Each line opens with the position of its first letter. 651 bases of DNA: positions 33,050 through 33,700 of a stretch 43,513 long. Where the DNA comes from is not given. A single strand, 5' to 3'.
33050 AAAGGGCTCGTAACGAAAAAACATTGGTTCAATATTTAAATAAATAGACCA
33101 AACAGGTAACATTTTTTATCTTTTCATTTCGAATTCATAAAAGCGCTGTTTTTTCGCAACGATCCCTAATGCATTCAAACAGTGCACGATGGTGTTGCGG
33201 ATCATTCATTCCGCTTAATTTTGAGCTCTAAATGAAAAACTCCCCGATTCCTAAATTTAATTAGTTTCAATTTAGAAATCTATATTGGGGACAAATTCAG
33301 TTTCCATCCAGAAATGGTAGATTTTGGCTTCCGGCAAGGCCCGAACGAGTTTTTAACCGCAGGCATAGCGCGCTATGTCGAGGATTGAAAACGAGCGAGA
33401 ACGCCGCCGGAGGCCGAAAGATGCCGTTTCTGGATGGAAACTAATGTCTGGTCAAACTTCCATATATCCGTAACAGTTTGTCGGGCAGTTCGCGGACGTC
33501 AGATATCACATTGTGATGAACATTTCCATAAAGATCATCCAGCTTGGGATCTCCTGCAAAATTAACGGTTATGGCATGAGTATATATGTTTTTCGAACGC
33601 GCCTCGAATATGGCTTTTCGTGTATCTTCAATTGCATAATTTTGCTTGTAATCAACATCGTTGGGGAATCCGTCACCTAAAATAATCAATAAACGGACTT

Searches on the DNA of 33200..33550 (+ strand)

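Call 15: search_rna_families(source=window, start=33200, end=33550, threshold=evalue, max_evalue=10)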
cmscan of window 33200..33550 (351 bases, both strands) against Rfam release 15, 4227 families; matches with E-value up to 10: 1.
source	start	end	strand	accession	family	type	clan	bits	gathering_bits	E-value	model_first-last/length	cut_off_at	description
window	33365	33391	+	RF01322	CRISPR-DR9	Gene; CRISPR;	-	13.6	45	4.4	1-37/37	no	CRISPR RNA direct repeat element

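Call 34: build_rna_model(alignment_id=A2)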
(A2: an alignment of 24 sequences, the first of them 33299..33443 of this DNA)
Model R1 built from alignment A2 (24 sequences, 187 columns); structure: RNAalifold consensus.
model positions 146; base pairs 40; branch points 0; effective number of sequences 4.06; information 0.59 bits per position. Calibrated on 0.2 Mb of random sequence (short: E-values are rough).
structure used (alignment columns):
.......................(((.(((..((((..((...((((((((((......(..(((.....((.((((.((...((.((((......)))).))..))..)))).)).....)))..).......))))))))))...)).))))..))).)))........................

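Call 35: search_with_rna_model(model_id=R1, source=window, max_evalue=1, filters=off)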
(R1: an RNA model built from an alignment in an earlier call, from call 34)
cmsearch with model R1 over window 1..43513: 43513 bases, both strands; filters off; matches with E-value up to 1: 11.
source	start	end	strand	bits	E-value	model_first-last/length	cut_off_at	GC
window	40742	40887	+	135.3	1.1e-34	1-146/146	no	0.44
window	33298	33443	+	114.8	4.9e-29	1-146/146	no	0.53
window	25868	26015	+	109.6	1.3e-27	1-146/146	no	0.42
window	10181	10342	+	54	2.7e-12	6-141/146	no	0.54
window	39420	39495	+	42.3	4.3e-09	38-113/146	no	0.38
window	6242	6275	-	19.4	0.0088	58-90/146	no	0.59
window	8933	9079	+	19.3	0.0098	29-119/146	no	0.48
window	25868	26015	-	18.2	0.019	1-146/146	no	0.42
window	40742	40887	-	17.5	0.03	1-146/146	no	0.44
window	33298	33443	-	15.8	0.091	1-146/146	no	0.53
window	20181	20232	-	12.3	0.79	1-146/146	no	0.31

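Call 37: search_with_rna_model(model_id=R1, sources=[L001, L002, L003, L004, L005, L006, L007, L008, L009, L010, L011, L012, L013, L014, L015, L016, L017, L018, L019, L020, L021, L022, L023, L024, L025, L026, L027, L028, L029, L030, L031, L032, L033, L034, L035, L036, L037, L038, L039, L040, L041, L042, L043, L044, L045, L046, L047, L048, L049, L050, L051, L052, L053, L054, L055, L056, L057, L058, L059, L060, L061, L062, L063, L064, L065, L066, L067, L068, L069, L070, L071, L072, L073, L074, L075, L076, L077, L078, L079, L080, L081, L082, L083, L084, L085, L086, L087, L088, L089, L090, L091, L092, L093, L094, L095, L096, L097, L098, L099, L100], max_evalue=0.001, make_alignment=true)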
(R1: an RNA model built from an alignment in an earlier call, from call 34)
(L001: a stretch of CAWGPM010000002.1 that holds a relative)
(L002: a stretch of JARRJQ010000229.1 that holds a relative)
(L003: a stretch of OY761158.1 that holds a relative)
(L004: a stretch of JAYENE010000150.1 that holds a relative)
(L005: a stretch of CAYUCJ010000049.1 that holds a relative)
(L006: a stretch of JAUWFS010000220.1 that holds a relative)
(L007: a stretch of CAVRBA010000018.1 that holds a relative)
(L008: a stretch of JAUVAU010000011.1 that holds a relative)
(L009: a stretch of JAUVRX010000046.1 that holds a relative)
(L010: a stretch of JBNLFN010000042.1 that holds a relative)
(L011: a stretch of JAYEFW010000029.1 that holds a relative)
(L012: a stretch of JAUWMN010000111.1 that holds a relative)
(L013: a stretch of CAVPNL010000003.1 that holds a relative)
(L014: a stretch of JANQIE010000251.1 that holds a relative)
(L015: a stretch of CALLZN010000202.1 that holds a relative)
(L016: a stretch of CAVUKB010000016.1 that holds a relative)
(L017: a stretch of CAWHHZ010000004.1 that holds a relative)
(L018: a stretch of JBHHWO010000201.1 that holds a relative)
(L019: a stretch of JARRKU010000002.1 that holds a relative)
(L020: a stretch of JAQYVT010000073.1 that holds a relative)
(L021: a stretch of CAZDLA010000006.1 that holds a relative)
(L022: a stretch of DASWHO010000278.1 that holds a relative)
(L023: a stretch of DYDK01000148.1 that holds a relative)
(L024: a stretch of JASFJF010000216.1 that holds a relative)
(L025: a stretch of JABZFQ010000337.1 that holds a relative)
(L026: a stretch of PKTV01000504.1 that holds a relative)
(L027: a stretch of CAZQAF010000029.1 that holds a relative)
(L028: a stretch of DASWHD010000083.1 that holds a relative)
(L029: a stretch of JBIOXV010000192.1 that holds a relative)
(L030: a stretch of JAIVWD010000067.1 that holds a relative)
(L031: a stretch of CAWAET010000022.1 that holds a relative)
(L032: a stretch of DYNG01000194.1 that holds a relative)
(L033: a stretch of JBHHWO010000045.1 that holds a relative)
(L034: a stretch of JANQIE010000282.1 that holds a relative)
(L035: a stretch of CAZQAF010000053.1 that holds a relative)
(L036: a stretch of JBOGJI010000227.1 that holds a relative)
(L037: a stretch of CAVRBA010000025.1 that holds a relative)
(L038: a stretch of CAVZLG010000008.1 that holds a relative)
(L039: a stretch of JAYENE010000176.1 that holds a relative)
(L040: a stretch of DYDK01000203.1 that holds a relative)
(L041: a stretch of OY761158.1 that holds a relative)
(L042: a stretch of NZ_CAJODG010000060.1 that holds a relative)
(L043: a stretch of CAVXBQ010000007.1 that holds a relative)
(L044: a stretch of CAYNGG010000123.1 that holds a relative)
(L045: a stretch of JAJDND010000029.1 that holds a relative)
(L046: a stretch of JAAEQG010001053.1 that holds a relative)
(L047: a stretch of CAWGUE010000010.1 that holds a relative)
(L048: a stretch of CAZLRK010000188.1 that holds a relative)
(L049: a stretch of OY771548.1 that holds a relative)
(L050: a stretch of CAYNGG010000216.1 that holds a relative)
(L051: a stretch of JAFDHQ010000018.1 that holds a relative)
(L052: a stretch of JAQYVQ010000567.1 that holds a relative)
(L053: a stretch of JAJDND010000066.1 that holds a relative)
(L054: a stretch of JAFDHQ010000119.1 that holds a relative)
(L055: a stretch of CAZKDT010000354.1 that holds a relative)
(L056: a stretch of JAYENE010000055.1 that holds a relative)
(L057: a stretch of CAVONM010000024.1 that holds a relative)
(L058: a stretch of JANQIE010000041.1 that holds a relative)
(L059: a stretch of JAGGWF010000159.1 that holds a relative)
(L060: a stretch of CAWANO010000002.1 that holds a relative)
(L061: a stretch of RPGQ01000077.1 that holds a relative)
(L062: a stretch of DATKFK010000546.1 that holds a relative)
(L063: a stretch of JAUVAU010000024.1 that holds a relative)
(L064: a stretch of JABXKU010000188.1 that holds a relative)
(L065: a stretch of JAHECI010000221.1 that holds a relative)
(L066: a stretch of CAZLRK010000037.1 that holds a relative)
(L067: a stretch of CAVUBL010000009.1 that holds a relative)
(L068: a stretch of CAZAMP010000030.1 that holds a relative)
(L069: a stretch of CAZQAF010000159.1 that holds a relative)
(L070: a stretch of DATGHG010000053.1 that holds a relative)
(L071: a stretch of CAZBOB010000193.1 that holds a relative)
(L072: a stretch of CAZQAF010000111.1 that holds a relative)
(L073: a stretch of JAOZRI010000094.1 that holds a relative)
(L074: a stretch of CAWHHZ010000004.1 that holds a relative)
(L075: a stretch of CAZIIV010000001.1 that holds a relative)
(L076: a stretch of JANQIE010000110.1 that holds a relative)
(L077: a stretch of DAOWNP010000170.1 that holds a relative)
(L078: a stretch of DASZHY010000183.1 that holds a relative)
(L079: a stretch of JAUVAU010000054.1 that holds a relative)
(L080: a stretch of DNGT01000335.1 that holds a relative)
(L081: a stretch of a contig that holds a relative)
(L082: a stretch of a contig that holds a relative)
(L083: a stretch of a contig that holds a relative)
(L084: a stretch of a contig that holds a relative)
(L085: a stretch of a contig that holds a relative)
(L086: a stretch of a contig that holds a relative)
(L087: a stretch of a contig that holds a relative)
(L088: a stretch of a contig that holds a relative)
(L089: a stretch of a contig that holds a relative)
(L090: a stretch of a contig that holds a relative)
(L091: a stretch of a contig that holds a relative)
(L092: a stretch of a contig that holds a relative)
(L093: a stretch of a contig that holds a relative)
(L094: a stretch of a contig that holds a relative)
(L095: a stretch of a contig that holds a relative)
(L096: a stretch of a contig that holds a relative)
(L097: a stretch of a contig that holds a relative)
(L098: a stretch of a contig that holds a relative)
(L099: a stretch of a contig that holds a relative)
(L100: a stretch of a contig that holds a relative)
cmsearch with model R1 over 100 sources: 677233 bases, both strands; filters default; matches with E-value up to 0.001: 121.
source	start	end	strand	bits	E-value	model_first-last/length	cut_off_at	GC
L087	1123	1268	-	143.3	1.1e-35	1-146/146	no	0.47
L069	2280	2425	-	142.2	2.1e-35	1-146/146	no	0.41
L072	4019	4164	-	137.4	4.5e-34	1-146/146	no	0.48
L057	2465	2608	-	137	5.8e-34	1-146/146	no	0.47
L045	2174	2319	+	135.9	1.2e-33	1-146/146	no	0.4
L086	5050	5195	-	133.6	5.1e-33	1-146/146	no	0.49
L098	373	517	-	132.7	8.8e-33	1-146/146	no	0.41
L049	7376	7520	+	129.9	5.3e-32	1-146/146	no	0.44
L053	5676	5821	+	129.7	6e-32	1-146/146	no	0.49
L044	6663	6807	-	128.4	1.3e-31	1-146/146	no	0.44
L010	7048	7191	-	127.7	2.1e-31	1-146/146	no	0.45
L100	2012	2157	+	127.2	2.8e-31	1-146/146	no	0.43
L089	6880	7025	+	127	3.2e-31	1-146/146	no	0.41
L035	884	1029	-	126.5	4.5e-31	1-146/146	no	0.47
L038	6589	6734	+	125.7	7.7e-31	1-146/146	no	0.4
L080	339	484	+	124.7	1.4e-30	1-146/146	no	0.43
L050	1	145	-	124.6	1.5e-30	1-146/146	no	0.46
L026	2617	2761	-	119.3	4.2e-29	1-146/146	no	0.38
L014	2646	2791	+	118.3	8.3e-29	1-146/146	no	0.51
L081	2089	2233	+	117.5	1.3e-28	1-146/146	no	0.5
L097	737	882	+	117.3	1.5e-28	1-146/146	no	0.39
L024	3152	3296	-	113.7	1.5e-27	1-146/146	no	0.36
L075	5055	5200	+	112.4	3.3e-27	1-146/146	no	0.54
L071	374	519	+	112.3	3.7e-27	1-146/146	no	0.51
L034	5143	5288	+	110.8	9.6e-27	1-146/146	no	0.51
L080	1854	1997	+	109.1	2.9e-26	1-146/146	no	0.38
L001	6647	6793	+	108.6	3.8e-26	1-146/146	no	0.42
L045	7017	7162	-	107.4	8.2e-26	1-146/146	no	0.43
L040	1832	1978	-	105.9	2.1e-25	1-146/146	no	0.37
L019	4794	4938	-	105.8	2.3e-25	1-146/146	no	0.48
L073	7127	7271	+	103.4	1e-24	1-146/146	no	0.34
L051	3796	3940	+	101.4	3.7e-24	1-146/146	no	0.5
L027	3785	3949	+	98.8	1.9e-23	1-146/146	no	0.5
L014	1970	2117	+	97.1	5.6e-23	1-146/146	no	0.5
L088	7276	7440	-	87.9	1.9e-20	1-146/146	no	0.52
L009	9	134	+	86.3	5.3e-20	1-146/146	no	0.66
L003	6602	6729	+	83.6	2.9e-19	1-146/146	no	0.59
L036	1349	1475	-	83.4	3.4e-19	1-146/146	no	0.65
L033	4291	4418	-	82.5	5.8e-19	1-146/146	no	0.62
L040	3160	3304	-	82.3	6.8e-19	1-146/146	no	0.37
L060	2480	2624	-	80.5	2.1e-18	1-146/146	no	0.42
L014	2409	2556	-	78.1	9.4e-18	1-146/146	no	0.52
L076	7450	7606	+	75.2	5.9e-17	1-146/146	no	0.55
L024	2991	3136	-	75.2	5.9e-17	1-146/146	no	0.49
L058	1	98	-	74.7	8e-17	1-98/146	3'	0.43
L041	1804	1931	+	74.3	1.1e-16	1-146/146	no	0.59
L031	2543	2669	+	74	1.3e-16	1-146/146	no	0.68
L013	3791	3984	+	73.9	1.4e-16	1-146/146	no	0.47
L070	2647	2773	+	72.7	2.9e-16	1-146/146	no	0.65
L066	1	100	+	72.3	3.8e-16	47-146/146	5'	0.39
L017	5110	5253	+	71.4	6.8e-16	1-146/146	no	0.65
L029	2989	3116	-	70.9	9.1e-16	1-146/146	no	0.7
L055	2176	2354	-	70.2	1.5e-15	1-146/146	no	0.55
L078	1773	1899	+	69.9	1.7e-15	1-146/146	no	0.65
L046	3745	3873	-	69.8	1.8e-15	1-146/146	no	0.62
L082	2790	2936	-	69.7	2e-15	1-146/146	no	0.65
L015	7586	7713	-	69.7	2e-15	1-146/146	no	0.63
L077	840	984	-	69.4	2.4e-15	1-146/146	no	0.35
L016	1108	1254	-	68.8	3.4e-15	1-146/146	no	0.65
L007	5445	5637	+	65.6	2.6e-14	1-146/146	no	0.47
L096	3027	3152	-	65.5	2.8e-14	1-146/146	no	0.61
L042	2295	2418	-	64.4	5.9e-14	1-146/146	no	0.53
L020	5675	5842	+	64.3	6.1e-14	1-146/146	no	0.4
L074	3181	3324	-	63.2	1.2e-13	1-146/146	no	0.64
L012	5329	5465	-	61.1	4.6e-13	1-146/146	no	0.38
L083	5097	5240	-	60.7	5.9e-13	1-146/146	no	0.63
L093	7158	7283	-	58.8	2e-12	1-146/146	no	0.61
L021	6507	6644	-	58.6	2.2e-12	1-146/146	no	0.49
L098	3302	3434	-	58.1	3.1e-12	1-146/146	no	0.36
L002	5939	6002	+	57.4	4.8e-12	42-105/146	no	0.52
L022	2243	2390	-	56.2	1e-11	1-146/146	no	0.64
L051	3520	3666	-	52.3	1.2e-10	1-146/146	no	0.39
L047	2685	2822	-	51.3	2.3e-10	1-146/146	no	0.49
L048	1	102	-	50.6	3.7e-10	1-104/146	3'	0.35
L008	2648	2787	-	50.5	3.8e-10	1-146/146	no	0.47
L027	5576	5714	+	49.2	8.7e-10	1-146/146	no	0.47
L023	3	146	-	48.9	1e-09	1-146/146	no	0.44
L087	2316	2483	-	47.1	3.3e-09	1-146/146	no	0.4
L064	1891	2044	+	46.8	3.9e-09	1-146/146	no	0.46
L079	7751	7878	+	46.8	4e-09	1-146/146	no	0.5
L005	2193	2333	+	46.1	6.2e-09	1-146/146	no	0.48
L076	4719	4795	-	44.7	1.5e-08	34-114/146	no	0.45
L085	904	1029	+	44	2.3e-08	1-146/146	no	0.46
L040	548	672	-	44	2.4e-08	1-146/146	no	0.46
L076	2195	2287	+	43.7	2.9e-08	1-146/146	no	0.44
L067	1632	1703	-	43.5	3.1e-08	29-119/146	no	0.71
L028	6679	6801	+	40.9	1.6e-07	1-146/146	no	0.67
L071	5140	5215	-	40.9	1.7e-07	38-113/146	no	0.39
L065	4138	4284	-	39.8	3.3e-07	1-146/146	no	0.45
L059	2551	2701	-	38.9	5.9e-07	1-146/146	no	0.4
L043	1344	1467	+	38.5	7.9e-07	1-146/146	no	0.59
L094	2026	2172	+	38.4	8.1e-07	1-146/146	no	0.46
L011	5352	5498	-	37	2e-06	1-146/146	no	0.41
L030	6396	6542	-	36.3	3.1e-06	1-146/146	no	0.46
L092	6935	7081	+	36.3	3.1e-06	1-146/146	no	0.46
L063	7572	7708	+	36.2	3.2e-06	1-146/146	no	0.53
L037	3647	3682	+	36.2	3.3e-06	56-92/146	no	0.56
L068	1646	1792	+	35.7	4.6e-06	1-146/146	no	0.61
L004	3830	3976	+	35.7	4.6e-06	1-146/146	no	0.46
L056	1832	1978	-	35.1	6.6e-06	1-146/146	no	0.45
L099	2836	2982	-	35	7.2e-06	1-146/146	no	0.44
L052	4471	4509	+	34.6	9.2e-06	55-93/146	no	0.56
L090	460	600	-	34.3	1.1e-05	1-146/146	no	0.49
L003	1024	1148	+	34.3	1.1e-05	1-146/146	no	0.66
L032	1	33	+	34.2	1.1e-05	58-90/146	no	0.42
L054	7536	7682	-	34.2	1.2e-05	1-146/146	no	0.48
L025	1259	1405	+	33.9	1.4e-05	1-146/146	no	0.46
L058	5169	5316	-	33.7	1.6e-05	1-146/146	no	0.48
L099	3016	3136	+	32.8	2.9e-05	1-146/146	no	0.44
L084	1471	1589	-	32.2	4.2e-05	1-146/146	no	0.39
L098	373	517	+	32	4.9e-05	1-146/146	no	0.41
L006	123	269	+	31.8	5.4e-05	1-146/146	no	0.46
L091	95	135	+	30.6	0.00012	54-93/146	no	0.44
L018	6737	6819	+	30.6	0.00012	1-102/146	3'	0.67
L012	3933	3970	-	30.3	0.00014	56-92/146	no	0.47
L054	6418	6540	+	29.8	0.00019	1-146/146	no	0.54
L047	7157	7331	+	29.3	0.00026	1-146/146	no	0.53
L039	3870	3907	+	29.2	0.00027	56-92/146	no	0.45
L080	3296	3422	-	28.8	0.00037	1-146/146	no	0.46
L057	2938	3081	+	28.6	0.00042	1-146/146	no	0.53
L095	156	193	+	28.5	0.00043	56-92/146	no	0.45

Alignment A3: 121 matches aligned to the model, 313 columns, each read 5' to 3' on its own strand. Consensus structure (alignment columns), stored with it:
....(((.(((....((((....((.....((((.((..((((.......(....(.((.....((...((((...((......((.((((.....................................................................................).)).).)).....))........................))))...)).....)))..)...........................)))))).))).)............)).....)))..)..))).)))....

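Call 43: search_with_rna_model(model_id=R1, sources=[L118, L119, L120, L121, L122, L123, L124, L125, L126, L127, L128, L129, L130, L131, L132, L133, L134, L135, L136, L137, L138, L139, L140, L141, L142, L143, L144, L145, L146, L147, L148, L149, L150, L151, L152, L153, L154, L155, L156, L157, L158, L159, L160, L161, L162, L163, L164, L165, L166, L167, L168, L169, L170, L171, L172, L173, L174, L175, L176, L177, L178, L179, L180, L181, L182, L183, L184, L185, L186, L187, L188, L189, L190, L191, L192, L193, L194, L195, L196, L197], max_evalue=0.001)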
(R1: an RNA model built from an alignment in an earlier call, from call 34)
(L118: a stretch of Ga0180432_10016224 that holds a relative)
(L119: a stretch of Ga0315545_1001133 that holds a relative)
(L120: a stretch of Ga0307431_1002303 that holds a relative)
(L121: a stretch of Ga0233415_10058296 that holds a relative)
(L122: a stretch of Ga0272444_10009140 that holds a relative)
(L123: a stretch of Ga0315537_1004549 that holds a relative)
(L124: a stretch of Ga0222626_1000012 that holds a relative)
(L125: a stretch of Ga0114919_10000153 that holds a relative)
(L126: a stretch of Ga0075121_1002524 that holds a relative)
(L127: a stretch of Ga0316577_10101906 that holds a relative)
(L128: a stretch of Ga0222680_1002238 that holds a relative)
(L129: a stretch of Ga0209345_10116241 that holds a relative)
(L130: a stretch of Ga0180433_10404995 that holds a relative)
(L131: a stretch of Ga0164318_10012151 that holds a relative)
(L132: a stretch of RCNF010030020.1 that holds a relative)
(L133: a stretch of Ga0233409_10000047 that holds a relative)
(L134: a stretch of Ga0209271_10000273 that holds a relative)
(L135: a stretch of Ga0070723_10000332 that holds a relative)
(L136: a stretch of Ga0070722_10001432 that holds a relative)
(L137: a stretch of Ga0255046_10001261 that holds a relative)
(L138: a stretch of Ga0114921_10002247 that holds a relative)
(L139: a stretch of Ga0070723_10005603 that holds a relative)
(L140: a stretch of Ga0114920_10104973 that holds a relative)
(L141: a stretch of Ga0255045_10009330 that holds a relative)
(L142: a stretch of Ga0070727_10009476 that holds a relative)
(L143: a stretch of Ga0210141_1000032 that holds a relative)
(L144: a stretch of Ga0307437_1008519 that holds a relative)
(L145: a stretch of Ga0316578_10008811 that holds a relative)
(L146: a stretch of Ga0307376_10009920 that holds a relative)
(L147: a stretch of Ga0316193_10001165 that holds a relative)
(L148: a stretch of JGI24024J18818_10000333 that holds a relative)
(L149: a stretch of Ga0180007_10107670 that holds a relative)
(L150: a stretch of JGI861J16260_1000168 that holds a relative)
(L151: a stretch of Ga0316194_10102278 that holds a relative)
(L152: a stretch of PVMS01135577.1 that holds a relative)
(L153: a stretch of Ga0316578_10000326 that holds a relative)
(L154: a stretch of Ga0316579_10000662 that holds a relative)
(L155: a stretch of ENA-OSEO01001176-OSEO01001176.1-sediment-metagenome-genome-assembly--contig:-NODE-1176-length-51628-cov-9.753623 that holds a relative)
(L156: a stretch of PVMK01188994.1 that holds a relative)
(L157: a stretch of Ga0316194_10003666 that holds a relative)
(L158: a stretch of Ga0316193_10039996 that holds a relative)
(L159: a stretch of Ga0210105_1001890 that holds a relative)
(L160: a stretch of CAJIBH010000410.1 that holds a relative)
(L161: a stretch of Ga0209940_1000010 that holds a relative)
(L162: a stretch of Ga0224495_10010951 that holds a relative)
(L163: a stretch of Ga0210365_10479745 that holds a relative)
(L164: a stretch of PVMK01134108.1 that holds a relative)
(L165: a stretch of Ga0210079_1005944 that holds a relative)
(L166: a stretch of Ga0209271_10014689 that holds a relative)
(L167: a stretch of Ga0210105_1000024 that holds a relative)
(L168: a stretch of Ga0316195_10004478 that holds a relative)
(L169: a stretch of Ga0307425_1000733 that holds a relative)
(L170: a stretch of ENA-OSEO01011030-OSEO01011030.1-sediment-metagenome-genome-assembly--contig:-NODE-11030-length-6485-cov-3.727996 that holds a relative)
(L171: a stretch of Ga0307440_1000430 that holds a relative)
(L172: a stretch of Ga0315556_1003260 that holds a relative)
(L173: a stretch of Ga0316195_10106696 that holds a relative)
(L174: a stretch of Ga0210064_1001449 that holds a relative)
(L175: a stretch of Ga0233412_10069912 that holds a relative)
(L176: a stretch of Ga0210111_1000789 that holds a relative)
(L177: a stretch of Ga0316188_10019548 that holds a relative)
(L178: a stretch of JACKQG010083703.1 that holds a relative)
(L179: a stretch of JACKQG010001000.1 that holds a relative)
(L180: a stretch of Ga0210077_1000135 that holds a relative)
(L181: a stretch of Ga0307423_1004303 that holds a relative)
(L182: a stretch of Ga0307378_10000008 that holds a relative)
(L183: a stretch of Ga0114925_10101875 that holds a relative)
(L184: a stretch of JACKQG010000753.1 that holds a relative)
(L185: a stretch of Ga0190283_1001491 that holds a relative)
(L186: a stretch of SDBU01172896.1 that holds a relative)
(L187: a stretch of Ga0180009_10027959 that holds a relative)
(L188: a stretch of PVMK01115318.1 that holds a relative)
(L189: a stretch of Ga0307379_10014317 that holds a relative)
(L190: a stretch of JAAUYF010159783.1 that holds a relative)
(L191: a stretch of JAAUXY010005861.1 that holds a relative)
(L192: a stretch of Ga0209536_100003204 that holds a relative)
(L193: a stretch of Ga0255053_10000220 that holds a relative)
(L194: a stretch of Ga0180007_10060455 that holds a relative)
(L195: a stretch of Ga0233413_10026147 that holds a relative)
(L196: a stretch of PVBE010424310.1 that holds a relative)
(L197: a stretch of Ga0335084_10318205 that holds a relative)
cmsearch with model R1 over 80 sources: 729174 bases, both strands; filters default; matches with E-value up to 0.001: 40.
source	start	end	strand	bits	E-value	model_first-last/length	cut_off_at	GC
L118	5284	5429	-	124.4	1.8e-30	1-146/146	no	0.42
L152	113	258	+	105.8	2.5e-25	1-146/146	no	0.36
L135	662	806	-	101.6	3.6e-24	1-146/146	no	0.38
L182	20020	20165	-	101.1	4.7e-24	1-146/146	no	0.38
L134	3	147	-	100.9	5.4e-24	1-146/146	no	0.38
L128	3968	4113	-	95.8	1.4e-22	1-146/146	no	0.35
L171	12016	12163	+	93.7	5.3e-22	1-146/146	no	0.46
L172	8667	8814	+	93.7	5.3e-22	1-146/146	no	0.46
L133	1570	1716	+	82.8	5.2e-19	1-146/146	no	0.48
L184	10907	11052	+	67.8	7e-15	1-146/146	no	0.49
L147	17187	17331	+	65.3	3.5e-14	1-146/146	no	0.51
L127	962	1133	-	64.1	7.3e-14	1-146/146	no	0.38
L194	251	392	-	61.9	2.9e-13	1-146/146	no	0.54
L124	12091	12219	+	57.3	5.7e-12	1-146/146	no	0.38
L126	8625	8753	+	57.3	5.7e-12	1-146/146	no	0.38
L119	12167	12295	+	56.9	7.1e-12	1-146/146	no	0.37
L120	8505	8633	+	56.9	7.1e-12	1-146/146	no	0.37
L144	1979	2107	+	56.9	7.1e-12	1-146/146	no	0.37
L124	150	278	-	54.5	3.2e-11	1-146/146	no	0.4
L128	4172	4300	+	54.5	3.2e-11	1-146/146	no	0.4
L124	17396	17524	-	54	4.4e-11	1-146/146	no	0.41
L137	4232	4377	+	53.7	5.5e-11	1-146/146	no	0.45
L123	3165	3293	+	53.6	5.9e-11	1-146/146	no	0.36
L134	10064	10209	+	53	8.5e-11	1-146/146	no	0.43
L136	970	1115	+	53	8.5e-11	1-146/146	no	0.43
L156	12000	12134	+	52.7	1e-10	1-146/146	no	0.47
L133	12430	12558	+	52.4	1.3e-10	1-146/146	no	0.36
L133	11075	11203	+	51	3e-10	1-146/146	no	0.38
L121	1544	1630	-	47.6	2.7e-09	60-146/146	5'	0.43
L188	6739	6873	+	46.1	6.6e-09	1-146/146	no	0.39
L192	5621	5766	+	41.3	1.4e-07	1-146/146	no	0.56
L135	10723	10867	+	40.8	2e-07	1-146/146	no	0.43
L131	4369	4519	+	35.6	5.4e-06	1-146/146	no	0.44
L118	6681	6818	-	35.3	6.3e-06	1-146/146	no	0.53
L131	4014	4194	-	34.6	1e-05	1-146/146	no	0.38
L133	10838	10960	-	30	0.00018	1-146/146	no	0.48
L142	2723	2843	-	29.8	0.0002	1-146/146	no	0.47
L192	2729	2874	-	29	0.00034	1-146/146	no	0.5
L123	1804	1943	+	28.9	0.00036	1-146/146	no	0.45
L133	3151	3277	-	28.3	0.00052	1-146/146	no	0.47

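Call 83: search_with_rna_model(model_id=R1, sources=[L200, L201, L202, L203, L204, L205], max_evalue=0.01, filters=off)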
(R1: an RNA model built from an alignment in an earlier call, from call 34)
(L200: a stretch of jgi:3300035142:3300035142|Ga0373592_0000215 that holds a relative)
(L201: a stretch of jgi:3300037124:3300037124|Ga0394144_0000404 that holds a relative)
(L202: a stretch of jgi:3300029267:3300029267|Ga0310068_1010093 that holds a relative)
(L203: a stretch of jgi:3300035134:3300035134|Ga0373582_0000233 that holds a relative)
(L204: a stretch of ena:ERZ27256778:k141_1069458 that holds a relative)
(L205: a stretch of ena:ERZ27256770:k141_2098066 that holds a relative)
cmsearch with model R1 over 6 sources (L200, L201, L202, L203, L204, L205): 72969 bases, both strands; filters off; matches with E-value up to 0.01: 14.
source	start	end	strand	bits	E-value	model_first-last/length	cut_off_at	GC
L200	4918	5063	-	135.3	1.8e-34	1-146/146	no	0.44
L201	3841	3986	-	135.3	1.8e-34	1-146/146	no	0.44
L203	6847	6992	-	135.3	1.8e-34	1-146/146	no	0.44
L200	12362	12507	-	114.8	8.2e-29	1-146/146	no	0.53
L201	11461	11606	-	114.8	8.2e-29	1-146/146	no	0.53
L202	5305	5450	-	114.8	8.2e-29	1-146/146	no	0.53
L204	5305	5450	-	114.8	8.2e-29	1-146/146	no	0.53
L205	4595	4740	-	114.8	8.2e-29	1-146/146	no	0.53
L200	6310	6385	-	42.3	7.3e-09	38-113/146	no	0.38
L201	5233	5308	-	42.3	7.3e-09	38-113/146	no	0.38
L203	8239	8314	-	42.3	7.3e-09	38-113/146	no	0.38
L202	6693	6814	-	35.1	7e-07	1-146/146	no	0.48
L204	6693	6814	-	35.1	7e-07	1-146/146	no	0.48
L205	5983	6104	-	35.1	7e-07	1-146/146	no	0.48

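Call 88: search_dna_similar(query=window:33299-33443:+, collection=ecoli_genomes, mode=distant, max_evalue=0.001, max_rows=5)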
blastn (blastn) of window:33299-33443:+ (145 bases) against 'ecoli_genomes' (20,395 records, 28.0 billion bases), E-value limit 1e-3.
No match.
